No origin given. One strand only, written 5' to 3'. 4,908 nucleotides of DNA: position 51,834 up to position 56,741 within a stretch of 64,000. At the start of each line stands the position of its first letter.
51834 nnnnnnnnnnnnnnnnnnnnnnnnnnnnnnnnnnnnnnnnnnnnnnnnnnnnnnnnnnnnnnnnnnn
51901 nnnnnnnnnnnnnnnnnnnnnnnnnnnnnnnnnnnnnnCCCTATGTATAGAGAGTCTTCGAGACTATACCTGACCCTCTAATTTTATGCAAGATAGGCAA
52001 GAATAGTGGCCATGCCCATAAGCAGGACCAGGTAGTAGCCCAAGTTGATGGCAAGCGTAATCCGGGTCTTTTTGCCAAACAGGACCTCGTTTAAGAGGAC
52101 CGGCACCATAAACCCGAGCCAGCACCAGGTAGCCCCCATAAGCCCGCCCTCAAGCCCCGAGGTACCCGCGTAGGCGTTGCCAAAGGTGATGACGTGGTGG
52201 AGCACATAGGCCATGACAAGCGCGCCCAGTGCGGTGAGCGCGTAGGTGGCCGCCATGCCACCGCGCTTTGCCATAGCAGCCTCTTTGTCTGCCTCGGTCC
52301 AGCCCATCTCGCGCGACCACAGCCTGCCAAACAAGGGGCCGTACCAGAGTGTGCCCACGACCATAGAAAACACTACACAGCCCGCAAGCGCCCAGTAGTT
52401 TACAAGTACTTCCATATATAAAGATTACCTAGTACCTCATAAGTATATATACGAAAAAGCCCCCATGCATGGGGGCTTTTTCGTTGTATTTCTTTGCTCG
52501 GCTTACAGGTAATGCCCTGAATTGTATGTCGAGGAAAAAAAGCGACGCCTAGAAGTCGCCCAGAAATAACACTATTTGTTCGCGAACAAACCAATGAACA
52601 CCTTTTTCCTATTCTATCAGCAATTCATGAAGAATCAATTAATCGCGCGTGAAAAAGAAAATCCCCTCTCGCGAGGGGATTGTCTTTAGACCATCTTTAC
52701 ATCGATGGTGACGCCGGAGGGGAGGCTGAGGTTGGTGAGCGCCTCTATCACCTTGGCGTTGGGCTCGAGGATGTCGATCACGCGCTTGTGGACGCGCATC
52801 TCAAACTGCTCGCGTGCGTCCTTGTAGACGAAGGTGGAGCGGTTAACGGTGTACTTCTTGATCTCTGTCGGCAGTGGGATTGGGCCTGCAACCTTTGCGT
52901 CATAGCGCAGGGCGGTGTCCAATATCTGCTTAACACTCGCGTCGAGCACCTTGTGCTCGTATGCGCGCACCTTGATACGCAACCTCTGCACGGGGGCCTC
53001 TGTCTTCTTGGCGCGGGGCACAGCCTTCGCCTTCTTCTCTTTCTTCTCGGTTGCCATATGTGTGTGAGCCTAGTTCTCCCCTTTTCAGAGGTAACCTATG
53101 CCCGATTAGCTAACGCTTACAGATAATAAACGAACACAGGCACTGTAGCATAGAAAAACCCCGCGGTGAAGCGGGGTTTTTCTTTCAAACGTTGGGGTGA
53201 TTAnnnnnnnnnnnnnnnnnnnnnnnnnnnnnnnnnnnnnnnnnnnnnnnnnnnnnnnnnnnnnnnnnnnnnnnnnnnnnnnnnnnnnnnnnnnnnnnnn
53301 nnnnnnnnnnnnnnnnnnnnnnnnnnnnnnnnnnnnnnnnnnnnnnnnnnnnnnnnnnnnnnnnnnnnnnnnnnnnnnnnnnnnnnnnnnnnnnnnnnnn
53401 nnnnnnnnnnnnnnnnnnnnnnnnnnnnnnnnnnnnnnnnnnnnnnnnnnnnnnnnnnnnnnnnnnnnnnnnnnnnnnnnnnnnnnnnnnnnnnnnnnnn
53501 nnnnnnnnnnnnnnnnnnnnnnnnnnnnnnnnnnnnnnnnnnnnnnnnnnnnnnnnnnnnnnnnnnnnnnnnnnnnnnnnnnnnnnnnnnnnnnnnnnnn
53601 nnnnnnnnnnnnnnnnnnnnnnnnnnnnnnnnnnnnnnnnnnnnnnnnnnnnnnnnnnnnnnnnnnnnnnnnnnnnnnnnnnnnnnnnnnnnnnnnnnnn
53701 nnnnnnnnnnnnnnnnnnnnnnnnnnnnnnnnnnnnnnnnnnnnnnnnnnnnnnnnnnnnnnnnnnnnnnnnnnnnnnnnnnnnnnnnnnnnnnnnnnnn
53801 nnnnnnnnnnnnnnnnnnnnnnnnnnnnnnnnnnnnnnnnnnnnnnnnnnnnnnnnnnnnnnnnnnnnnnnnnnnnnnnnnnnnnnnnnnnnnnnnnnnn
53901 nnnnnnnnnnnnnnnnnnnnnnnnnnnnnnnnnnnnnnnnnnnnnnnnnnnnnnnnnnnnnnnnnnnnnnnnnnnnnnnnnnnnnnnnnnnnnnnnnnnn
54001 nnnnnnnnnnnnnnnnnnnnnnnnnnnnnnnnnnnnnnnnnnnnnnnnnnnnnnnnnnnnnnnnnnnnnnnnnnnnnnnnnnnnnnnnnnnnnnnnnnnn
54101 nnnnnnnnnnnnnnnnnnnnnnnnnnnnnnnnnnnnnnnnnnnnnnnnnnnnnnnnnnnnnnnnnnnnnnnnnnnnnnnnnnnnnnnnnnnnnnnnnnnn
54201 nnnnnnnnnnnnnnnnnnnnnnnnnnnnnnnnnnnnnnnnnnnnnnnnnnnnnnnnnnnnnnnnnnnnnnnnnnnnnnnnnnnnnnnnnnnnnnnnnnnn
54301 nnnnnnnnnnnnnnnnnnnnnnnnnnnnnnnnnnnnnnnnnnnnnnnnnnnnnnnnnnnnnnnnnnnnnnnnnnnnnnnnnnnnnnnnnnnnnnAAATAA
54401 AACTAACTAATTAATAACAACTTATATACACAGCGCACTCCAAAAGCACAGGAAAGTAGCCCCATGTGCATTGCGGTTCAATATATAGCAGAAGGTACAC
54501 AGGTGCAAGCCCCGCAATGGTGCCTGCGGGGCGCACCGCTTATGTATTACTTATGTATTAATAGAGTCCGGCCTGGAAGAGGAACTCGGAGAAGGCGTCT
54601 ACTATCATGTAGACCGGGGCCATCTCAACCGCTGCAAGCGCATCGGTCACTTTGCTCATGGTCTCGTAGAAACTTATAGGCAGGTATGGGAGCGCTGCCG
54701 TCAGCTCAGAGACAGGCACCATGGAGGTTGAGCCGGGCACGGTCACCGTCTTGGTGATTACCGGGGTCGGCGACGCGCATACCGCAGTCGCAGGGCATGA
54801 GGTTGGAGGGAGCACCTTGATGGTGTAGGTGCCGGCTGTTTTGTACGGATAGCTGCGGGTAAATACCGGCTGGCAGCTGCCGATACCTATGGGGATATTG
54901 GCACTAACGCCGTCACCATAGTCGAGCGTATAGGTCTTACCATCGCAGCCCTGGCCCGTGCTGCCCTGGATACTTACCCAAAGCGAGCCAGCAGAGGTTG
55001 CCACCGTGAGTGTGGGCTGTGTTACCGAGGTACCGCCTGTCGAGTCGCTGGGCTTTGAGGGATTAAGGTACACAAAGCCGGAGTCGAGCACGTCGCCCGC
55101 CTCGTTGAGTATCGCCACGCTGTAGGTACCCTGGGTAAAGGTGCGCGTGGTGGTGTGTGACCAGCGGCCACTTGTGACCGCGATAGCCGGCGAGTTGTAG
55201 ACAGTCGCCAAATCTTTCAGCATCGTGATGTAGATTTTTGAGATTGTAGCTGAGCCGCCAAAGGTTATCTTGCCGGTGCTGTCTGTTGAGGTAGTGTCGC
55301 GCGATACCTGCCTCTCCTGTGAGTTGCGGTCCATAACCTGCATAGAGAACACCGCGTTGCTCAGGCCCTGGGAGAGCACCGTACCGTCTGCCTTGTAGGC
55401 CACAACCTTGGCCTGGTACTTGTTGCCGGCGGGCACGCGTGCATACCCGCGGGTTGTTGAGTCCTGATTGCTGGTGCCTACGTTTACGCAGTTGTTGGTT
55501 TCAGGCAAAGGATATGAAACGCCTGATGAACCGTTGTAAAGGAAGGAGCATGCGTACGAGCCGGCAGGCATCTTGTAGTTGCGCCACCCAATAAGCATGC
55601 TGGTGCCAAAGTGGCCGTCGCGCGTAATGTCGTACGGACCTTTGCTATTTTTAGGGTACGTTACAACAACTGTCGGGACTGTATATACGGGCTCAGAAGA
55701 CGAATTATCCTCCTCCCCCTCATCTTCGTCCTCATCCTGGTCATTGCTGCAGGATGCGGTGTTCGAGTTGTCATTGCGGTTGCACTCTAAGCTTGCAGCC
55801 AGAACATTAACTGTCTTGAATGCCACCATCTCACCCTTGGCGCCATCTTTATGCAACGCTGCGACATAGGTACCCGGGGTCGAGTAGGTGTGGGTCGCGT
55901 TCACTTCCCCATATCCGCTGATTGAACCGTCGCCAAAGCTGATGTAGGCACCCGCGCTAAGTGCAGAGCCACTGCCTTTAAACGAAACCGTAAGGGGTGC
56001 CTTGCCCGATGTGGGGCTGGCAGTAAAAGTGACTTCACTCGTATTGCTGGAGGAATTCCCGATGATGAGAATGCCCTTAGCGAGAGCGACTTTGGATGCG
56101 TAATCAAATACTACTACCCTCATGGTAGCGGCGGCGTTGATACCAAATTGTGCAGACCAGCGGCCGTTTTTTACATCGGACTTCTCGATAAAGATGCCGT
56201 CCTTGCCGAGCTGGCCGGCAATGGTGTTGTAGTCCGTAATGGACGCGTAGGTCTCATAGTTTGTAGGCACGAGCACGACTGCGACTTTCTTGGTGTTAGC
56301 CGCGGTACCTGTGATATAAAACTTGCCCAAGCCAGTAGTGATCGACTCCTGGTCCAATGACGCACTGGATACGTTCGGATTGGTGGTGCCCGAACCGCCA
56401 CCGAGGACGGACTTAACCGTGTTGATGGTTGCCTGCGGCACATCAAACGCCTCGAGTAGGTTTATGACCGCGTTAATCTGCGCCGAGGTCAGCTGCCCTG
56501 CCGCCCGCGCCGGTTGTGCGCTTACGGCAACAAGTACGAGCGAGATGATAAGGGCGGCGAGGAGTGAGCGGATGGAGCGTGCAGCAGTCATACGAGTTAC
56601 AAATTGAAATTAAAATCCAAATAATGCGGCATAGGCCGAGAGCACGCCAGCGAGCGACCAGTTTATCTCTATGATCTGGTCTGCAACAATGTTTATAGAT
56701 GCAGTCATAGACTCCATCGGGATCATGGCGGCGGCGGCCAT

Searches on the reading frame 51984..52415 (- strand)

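Call 3: search_protein_families(library=pfam, proteins=[window:51984-52415:-], max_evalue=0.01)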
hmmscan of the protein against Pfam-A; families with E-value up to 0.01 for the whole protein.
window:51984-52415:- (143 aa): 1 family
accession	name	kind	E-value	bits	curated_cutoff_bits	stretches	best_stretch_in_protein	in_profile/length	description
PF08570.15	DUF1761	-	8e-25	87.9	31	1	8-139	1-122/123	Protein of unknown function (DUF1761)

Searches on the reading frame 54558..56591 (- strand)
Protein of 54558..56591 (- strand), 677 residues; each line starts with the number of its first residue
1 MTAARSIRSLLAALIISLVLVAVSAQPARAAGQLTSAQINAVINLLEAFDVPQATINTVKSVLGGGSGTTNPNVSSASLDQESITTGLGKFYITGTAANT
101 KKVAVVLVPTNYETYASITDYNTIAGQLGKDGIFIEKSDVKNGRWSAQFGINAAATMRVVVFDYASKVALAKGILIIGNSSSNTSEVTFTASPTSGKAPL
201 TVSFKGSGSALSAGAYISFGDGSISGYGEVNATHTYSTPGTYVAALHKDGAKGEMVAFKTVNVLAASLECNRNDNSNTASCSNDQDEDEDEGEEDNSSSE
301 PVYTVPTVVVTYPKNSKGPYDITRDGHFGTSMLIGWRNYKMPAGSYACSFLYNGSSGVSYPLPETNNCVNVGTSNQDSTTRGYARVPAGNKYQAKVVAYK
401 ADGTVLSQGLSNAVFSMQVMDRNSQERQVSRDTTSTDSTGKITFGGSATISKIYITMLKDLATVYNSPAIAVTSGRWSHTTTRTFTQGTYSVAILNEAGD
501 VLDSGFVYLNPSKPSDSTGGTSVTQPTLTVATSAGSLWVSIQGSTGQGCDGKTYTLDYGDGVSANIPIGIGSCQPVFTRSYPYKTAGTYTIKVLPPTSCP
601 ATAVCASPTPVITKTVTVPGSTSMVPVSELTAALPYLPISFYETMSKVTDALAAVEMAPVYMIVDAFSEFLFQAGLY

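Call 3: search_protein_families(library=pfam, proteins=[window:54558-56591:-], max_evalue=0.01)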
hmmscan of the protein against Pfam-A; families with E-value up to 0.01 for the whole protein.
window:54558-56591:- (677 aa): 2 families
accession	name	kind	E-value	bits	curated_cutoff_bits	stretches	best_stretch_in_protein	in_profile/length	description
PF00801.26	PKD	-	2.6e-08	34.2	23.5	1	187-246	2-63/80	PKD domain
PF18911.6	PKD_4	-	1.7e-06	28.4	27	1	192-254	10-74/85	PKD domain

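Call 34: find_encoding_contigs(protein=window:54558-56591:-, flank=10000, max_places=6)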
Protein window:54558-56591:- (677 aa): 2 contigs read that carry it; 2 places shown.
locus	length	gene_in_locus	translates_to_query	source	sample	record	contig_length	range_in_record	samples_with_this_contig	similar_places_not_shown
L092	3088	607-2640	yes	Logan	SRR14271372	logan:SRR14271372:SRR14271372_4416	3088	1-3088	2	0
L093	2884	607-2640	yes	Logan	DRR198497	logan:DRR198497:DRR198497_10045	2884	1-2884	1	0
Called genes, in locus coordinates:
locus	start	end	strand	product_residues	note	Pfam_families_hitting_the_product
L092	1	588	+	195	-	?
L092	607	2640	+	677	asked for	PF00801:PKD (faint), PF18911:PKD_4 (faint)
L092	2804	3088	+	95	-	?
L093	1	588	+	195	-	?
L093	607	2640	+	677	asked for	PF00801:PKD (faint), PF18911:PKD_4 (faint)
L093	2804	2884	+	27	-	?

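Call 51: search_protein_families(library=phrogs, proteins=[window:54558-56591:-], max_evalue=0.01)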
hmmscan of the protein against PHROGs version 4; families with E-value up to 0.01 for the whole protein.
window:54558-56591:- (677 aa): 0 families

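Call 52: search_protein_families(library=padloc, proteins=[window:54558-56591:-], max_evalue=0.01)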
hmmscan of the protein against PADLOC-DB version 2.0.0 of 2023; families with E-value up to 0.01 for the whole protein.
window:54558-56591:- (677 aa): 0 families

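Call 79: search_protein_families(library=ncbifam, proteins=[window:54558-56591:-], max_evalue=0.1)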
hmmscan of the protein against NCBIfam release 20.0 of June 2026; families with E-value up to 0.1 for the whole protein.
window:54558-56591:- (677 aa): 1 family
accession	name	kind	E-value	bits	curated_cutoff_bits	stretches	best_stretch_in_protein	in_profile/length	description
NF058578.1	CPR_pilus_PamR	equivalog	0.0019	17.1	300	1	225-278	199-252/297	pilus system RbmA-like protein PamR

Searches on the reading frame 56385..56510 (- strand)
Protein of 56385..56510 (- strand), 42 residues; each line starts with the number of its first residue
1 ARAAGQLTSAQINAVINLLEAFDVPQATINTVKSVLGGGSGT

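Call 53: search_protein_families(library=pfam, proteins=[window:56385-56510:-], max_evalue=10)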
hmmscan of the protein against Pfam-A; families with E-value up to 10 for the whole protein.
seq(42 aa): 0 families
